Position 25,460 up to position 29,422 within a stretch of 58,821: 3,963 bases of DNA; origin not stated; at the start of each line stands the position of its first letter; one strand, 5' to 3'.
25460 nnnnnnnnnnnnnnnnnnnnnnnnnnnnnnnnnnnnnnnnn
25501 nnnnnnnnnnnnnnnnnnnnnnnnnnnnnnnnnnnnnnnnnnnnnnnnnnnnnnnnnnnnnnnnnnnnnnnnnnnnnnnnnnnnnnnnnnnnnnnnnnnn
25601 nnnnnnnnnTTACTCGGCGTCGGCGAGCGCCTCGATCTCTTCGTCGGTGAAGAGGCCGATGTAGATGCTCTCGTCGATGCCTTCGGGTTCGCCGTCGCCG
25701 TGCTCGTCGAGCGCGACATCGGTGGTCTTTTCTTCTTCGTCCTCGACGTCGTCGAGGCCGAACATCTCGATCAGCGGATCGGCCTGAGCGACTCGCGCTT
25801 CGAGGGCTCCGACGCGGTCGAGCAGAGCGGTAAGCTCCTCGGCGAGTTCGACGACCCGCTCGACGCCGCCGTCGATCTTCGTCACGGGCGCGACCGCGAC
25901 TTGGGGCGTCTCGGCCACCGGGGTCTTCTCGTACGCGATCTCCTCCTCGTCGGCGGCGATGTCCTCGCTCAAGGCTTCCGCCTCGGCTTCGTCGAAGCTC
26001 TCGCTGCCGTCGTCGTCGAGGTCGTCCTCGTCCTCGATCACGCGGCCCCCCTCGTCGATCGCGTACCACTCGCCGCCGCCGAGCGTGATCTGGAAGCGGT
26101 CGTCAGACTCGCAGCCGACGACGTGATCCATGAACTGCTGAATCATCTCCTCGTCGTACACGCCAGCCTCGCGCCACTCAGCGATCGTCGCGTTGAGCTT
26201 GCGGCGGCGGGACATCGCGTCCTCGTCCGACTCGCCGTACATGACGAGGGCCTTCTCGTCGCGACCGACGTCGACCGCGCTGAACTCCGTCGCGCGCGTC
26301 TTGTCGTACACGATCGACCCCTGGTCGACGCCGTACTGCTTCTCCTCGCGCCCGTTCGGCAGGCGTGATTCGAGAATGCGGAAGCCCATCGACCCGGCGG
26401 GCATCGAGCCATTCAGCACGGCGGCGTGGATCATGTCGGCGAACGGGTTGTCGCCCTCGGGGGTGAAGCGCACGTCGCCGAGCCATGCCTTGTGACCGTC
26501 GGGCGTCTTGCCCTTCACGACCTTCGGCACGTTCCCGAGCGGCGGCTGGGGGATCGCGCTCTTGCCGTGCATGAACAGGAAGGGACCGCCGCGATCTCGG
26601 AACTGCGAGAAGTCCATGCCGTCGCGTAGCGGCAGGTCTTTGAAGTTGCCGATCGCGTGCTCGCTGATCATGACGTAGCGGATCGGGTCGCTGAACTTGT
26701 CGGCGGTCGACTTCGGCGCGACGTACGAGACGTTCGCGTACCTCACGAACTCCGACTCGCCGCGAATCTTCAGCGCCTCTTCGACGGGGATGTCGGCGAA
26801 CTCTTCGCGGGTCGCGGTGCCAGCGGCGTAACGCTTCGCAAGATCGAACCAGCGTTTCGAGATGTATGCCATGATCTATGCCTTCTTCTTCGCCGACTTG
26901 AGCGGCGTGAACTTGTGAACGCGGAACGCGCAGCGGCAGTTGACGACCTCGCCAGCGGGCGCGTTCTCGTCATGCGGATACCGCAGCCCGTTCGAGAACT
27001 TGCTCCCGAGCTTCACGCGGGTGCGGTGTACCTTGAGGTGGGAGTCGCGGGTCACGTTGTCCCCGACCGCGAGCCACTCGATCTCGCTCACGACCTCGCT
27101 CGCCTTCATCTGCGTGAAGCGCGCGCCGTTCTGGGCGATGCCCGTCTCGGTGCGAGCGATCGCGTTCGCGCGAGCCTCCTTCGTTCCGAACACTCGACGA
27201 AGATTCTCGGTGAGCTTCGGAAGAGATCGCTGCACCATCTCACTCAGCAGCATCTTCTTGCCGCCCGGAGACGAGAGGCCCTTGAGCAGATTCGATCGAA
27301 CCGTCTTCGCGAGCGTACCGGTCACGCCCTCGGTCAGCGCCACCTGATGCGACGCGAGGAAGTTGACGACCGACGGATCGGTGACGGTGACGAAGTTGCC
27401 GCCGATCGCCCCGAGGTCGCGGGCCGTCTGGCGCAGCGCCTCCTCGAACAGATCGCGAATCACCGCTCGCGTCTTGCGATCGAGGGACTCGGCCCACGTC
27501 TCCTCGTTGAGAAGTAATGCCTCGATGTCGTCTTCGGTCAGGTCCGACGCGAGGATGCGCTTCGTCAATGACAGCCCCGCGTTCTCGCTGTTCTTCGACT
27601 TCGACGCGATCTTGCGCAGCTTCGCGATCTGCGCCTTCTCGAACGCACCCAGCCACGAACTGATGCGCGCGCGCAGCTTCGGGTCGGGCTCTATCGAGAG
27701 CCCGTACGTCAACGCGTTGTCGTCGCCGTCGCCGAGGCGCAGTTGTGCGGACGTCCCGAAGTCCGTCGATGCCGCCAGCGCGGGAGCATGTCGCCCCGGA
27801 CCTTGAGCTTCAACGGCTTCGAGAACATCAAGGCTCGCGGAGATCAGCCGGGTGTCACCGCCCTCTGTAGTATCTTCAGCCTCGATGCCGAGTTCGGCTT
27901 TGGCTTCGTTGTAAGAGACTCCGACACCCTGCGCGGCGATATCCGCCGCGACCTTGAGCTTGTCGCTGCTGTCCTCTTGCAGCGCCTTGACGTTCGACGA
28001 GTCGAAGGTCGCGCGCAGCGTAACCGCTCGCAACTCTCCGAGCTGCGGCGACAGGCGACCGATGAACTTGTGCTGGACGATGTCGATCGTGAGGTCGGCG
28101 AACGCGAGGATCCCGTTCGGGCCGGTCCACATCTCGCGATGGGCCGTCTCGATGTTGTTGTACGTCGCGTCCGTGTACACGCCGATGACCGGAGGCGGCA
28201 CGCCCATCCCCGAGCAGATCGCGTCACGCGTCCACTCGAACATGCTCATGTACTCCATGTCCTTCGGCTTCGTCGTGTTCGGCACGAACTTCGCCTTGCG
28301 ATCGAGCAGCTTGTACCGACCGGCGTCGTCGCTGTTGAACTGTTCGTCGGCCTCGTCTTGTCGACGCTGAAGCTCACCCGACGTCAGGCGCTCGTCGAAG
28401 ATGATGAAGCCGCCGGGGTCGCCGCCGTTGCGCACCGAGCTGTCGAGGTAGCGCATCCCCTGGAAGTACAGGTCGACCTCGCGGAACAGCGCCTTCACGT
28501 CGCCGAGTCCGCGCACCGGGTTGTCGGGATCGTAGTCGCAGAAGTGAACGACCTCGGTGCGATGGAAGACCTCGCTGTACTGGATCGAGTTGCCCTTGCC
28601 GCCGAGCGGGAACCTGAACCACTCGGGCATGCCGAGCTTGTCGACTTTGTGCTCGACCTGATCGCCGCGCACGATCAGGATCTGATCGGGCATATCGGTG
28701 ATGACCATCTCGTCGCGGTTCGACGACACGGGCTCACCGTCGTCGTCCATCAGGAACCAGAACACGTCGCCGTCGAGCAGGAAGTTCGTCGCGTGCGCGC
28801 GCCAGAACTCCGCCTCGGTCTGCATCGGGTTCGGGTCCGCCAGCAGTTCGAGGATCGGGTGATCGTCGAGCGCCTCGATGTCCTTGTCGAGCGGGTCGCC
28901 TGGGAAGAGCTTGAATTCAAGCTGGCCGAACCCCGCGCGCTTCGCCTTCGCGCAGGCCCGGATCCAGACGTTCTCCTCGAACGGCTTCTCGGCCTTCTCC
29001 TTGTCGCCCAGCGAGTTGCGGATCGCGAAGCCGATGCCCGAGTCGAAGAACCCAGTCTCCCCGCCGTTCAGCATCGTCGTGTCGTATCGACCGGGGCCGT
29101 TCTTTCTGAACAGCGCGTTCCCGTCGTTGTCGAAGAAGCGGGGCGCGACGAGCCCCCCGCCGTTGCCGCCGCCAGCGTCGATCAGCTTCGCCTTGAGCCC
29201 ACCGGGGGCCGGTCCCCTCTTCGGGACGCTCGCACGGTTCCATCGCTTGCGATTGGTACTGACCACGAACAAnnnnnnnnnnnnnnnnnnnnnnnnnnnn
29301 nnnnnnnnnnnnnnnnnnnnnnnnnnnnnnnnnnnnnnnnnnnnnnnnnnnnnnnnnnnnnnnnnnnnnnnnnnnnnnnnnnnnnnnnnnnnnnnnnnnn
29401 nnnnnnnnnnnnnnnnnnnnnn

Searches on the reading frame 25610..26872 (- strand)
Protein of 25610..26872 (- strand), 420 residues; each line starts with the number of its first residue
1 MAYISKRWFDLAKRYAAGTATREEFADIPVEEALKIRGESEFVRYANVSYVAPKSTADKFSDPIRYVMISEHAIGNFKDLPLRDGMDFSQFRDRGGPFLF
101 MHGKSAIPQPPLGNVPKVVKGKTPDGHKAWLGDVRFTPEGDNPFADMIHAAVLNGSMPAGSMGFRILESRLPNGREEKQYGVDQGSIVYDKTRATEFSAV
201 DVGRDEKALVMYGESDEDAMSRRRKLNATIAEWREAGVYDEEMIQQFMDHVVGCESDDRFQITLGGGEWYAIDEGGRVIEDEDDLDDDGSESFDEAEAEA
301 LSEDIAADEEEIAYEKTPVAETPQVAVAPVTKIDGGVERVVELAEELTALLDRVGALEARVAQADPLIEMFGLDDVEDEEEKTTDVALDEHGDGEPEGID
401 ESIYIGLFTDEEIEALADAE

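Call 11: search_protein_families(library=phrogs, proteins=[window:25610-26872:-], max_evalue=0.001)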
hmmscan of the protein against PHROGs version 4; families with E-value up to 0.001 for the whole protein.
window:25610-26872:- (420 aa): 2 families
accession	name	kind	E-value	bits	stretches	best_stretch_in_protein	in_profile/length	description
phrog_11321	-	unknown function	1.6e-06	28.8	1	82-221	20-147/327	-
phrog_617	-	head and packaging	0.0002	21.4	1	82-221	48-170/626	major head protein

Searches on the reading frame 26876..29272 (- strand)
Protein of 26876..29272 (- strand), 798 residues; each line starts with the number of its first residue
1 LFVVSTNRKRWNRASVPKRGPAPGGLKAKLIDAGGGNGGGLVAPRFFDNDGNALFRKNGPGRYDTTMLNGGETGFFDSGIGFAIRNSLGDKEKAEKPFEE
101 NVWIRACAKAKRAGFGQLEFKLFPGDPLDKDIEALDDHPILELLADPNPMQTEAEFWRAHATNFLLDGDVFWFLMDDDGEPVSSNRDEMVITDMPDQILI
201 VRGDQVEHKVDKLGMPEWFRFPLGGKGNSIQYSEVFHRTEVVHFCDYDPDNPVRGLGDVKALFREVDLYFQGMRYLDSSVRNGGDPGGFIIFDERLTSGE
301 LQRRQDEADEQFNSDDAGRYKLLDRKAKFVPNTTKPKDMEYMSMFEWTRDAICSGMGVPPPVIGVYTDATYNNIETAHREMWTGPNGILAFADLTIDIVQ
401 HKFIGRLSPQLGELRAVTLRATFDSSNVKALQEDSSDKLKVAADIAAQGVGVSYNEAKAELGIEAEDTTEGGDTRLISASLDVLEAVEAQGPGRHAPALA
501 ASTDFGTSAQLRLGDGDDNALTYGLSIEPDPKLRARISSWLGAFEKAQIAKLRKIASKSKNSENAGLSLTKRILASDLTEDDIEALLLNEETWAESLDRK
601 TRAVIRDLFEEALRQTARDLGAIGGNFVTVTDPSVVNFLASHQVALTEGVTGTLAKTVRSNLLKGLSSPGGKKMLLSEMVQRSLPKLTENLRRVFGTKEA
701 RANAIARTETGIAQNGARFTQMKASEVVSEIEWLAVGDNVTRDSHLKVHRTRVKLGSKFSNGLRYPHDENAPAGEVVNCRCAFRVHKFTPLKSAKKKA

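Call 8: search_protein_families(library=phrogs, proteins=[window:26876-29272:-], max_evalue=0.001)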
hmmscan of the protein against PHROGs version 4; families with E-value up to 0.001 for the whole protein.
window:26876-29272:- (798 aa): 14 families
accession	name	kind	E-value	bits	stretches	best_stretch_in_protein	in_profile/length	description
phrog_2662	-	head and packaging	2.1e-66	226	1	93-785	59-707/717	portal protein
phrog_12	-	head and packaging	1.5e-36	127.7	1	79-487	72-436/646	portal protein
phrog_2468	-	head and packaging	1.1e-27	98.3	1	547-783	57-269/303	head morphogenesis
phrog_3517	-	head and packaging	3.8e-17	63.6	1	697-785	230-327/371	head morphogenesis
phrog_859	-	head and packaging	3e-16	60.1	1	615-785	133-288/807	portal protein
phrog_6577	-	unknown function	1.6e-13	50.9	1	629-784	90-227/1066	-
phrog_595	-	head and packaging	2.5e-10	41.3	1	686-784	205-295/513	head maturation protease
phrog_324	-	head and packaging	3e-09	37.4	1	686-783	222-314/624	head morphogenesis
phrog_15127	-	head and packaging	7.2e-08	32.4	1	675-779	137-244/602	head protein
phrog_115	-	head and packaging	9.1e-08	32.7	1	684-783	224-314/665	minor head protein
phrog_5929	-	head and packaging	3e-07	31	1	276-378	8-109/228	portal protein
phrog_2271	-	head and packaging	5.5e-07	28.7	1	278-380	213-315/859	portal protein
phrog_4728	-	head and packaging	0.00024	21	1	684-782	202-295/591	head morphogenesis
phrog_21454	-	unknown function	0.00046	20.5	1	300-381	12-93/320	-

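Call 15: search_dna_similar(query=window:26876-29272:-, collection=phages, mode=protein, max_rows=25, max_evalue=1e-10)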
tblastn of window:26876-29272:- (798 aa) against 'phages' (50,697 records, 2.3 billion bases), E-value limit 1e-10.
Records with a match: 41; places in all: 41; records where one place covers at least 80% of the query: 0.
Best place of each record, by identity: <60% 41.
By first word of the organism name: Arthrobacter 29; Caudoviricetes 4; Geobacillus 2; Parageobacillus 1; Bacillus 1; Microcystis 1; Sinorhizobium 1; Desulfofustis 1; Methanobacterium 1.
By host as written in the record: Arthrobacter globiformis B-2979 14; - 5; Arthrobacter globiformis NRRL B-2979 4; Arthrobacter sp. ATCC 21022 4; Arthrobacter globiformis NRRL B-2979 SEA 2; Geobacillus kaustophilus ATCC 8005 2; Arthrobacter globiformis NRRL B-2880 2; Arthrobacter sp. B10-11 2; and 6 more.
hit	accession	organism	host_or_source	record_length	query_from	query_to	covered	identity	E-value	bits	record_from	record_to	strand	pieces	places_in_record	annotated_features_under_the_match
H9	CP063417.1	Parageobacillus phage JGon-2020a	Parageobacillus thermoglucosidasius 23.6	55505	94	481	49%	25.2%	2e-24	116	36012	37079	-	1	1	record has no annotation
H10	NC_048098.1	Arthrobacter phage Andrew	Arthrobacter globiformis NRRL B-2979 SEA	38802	129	516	49%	24.3%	6e-18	96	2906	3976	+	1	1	5: portal protein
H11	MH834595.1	Arthrobacter phage Andrew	Arthrobacter globiformis NRRL B-2979 SEA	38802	129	516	49%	24.3%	6e-18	96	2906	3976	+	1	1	5: portal protein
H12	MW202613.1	Caudoviricetes sp.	Manatee Spring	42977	91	485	49%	23.1%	2e-16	91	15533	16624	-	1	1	portal protein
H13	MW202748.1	Caudoviricetes sp.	Manatee Spring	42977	91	485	49%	23.1%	2e-16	91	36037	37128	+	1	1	portal protein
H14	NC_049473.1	Arthrobacter phage Kuleana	Arthrobacter globiformis B-2979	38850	129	497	46%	24.6%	5e-19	99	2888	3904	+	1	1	5: portal protein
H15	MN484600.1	Arthrobacter phage Kuleana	Arthrobacter globiformis B-2979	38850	129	497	46%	24.6%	5e-19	99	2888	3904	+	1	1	5: portal protein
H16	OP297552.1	Arthrobacter phage Renna12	Arthrobacter globiformis B-2979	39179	129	512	48%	23.5%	5e-17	92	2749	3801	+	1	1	5: portal protein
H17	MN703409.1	Arthrobacter phage LittleTokyo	Arthrobacter globiformis B-2979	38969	129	502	47%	24.2%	7e-16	89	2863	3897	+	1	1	5: portal protein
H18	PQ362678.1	Arthrobacter phage Juno112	Arthrobacter globiformis B-2979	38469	129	497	46%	24.5%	4e-18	96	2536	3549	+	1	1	4: portal protein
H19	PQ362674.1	Arthrobacter phage KHumphrey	Arthrobacter atrocyaneus NRRL B-2883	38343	129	497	46%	24.2%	1e-18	98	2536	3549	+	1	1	4: portal protein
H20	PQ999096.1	Arthrobacter phage PhluffyCoco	Arthrobacter globiformis B-2979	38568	129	497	46%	24.2%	1e-18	98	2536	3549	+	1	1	4: portal protein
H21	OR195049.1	Arthrobacter phage RedFox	Arthrobacter globiformis B-2979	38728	129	497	46%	24.2%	1e-18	98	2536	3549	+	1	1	4: portal protein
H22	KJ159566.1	Geobacillus phage GBK2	Geobacillus kaustophilus ATCC 8005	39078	98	473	47%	23.6%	1e-19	100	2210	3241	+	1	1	portal protein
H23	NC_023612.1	Geobacillus phage GBK2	Geobacillus kaustophilus ATCC 8005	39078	98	473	47%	23.6%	1e-19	100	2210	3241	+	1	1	portal protein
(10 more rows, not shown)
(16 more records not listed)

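Call 40: find_related_loci(query=window:26876-29272:-, collection=viral_contigs, flank=10000)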
Query window:26876-29272:- (798 aa) in viral_contigs; peptide patterns used: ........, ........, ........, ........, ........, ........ (x = any residue, [..] = any of these).
5 stretches matched a pattern; 3 encode a relative of the query (tblastn E <= 1e-3); 3 distinct loci.
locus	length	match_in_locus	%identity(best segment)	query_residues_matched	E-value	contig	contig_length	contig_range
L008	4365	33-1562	25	240-783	8e-17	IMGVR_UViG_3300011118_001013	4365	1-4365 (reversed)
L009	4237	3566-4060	26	317-483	1e-6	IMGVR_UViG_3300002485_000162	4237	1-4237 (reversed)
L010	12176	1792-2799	20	106-463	3e-6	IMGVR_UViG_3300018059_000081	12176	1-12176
